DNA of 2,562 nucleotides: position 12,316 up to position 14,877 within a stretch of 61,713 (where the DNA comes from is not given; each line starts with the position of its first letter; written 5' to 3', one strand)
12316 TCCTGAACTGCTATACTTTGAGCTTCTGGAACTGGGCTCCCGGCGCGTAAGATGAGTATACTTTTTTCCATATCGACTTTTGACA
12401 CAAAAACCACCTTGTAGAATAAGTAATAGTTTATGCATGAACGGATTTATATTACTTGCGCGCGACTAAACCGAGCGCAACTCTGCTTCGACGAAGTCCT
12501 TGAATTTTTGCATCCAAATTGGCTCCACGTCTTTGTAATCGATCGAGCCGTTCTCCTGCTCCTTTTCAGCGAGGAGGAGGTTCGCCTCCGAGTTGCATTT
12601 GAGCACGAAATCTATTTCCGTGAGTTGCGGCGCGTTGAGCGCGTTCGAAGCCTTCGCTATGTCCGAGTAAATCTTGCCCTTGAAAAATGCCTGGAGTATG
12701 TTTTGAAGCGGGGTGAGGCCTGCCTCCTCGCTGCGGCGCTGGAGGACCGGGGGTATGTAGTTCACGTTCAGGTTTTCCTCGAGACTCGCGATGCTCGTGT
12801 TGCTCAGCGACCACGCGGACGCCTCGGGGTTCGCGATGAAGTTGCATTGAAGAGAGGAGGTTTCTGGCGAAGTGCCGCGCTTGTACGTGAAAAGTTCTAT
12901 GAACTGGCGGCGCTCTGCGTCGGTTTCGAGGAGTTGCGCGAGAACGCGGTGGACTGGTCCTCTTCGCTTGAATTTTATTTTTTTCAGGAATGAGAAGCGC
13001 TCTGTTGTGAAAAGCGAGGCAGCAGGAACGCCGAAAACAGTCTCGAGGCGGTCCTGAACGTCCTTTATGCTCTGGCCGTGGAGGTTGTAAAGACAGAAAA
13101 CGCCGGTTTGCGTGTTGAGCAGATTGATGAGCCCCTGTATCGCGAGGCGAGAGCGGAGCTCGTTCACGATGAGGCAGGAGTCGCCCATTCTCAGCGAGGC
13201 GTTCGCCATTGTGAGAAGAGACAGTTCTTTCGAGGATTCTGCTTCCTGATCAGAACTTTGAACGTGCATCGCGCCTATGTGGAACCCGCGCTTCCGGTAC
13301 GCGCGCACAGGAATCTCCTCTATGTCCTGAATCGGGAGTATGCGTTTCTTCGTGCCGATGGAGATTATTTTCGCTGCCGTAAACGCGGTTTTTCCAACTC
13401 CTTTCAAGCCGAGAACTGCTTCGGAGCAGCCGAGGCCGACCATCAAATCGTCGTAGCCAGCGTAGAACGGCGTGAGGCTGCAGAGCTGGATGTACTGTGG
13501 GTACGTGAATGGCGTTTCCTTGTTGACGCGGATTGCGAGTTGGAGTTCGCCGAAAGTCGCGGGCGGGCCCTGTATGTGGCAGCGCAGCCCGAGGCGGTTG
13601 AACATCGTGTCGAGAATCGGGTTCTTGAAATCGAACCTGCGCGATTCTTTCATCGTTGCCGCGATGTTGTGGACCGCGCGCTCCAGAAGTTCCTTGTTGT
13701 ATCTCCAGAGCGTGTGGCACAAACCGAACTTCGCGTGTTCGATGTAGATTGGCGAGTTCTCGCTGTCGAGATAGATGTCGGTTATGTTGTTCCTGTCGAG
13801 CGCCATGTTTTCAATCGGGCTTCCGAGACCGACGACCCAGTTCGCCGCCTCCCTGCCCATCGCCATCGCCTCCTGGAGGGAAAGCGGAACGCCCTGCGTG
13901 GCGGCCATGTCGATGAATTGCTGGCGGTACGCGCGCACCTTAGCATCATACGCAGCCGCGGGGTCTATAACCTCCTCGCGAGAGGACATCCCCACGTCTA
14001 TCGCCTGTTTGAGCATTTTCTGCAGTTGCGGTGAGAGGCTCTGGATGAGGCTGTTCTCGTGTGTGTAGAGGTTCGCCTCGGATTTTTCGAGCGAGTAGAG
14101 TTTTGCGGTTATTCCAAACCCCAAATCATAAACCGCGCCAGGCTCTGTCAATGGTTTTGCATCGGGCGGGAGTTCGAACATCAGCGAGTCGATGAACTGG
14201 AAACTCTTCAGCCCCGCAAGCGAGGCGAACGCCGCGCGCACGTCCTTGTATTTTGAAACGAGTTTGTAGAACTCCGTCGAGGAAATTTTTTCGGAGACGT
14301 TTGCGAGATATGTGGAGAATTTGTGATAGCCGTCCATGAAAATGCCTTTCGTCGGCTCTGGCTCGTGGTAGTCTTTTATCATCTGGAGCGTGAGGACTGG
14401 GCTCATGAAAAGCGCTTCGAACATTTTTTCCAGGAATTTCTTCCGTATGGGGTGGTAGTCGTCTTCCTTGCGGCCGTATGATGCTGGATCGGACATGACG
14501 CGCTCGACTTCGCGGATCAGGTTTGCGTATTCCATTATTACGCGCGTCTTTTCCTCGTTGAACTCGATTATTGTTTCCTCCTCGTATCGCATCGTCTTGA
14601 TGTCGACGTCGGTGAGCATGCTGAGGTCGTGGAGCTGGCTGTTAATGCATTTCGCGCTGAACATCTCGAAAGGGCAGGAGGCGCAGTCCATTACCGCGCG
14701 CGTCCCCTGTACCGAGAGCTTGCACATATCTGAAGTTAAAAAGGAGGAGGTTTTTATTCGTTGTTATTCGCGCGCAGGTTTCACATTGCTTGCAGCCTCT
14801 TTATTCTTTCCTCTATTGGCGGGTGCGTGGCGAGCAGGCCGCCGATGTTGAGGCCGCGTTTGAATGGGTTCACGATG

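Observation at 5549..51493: Dispersed family of ~50-nt double-hairpin palindromic elements with compensatory stem changes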

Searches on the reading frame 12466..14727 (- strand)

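Call 9: search_protein_families(library=pfam, proteins=[window:12466-14727:-])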
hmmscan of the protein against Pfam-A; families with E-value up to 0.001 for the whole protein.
window:12466-14727:- (753 aa): 0 families

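Call 87: search_protein_families(library=ncbifam, proteins=[window:12466-14727:-], max_evalue=0.001)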
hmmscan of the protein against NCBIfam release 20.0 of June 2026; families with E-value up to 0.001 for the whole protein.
window:12466-14727:- (753 aa): 4 families
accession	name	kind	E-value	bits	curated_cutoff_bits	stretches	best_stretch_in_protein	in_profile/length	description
TIGR03819.1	heli_sec_ATPase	hypoth_equivalog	5.6e-15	55.4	373.15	1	277-564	28-300/340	TadA family conjugal transfer-associated ATPase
NF058587.1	archaellum_moto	equivalog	7.3e-11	41.5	550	1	234-562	95-394/527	archaellum flagellar ATPase motor FlaI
TIGR02788.1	VirB11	equivalog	3.9e-10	39.2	249.95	1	438-539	149-241/308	P-type DNA transfer ATPase VirB11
NF010475.0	PRK13900.1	equivalog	0.00061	19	389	0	442-534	169-254/333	type IV secretion system ATPase VirB11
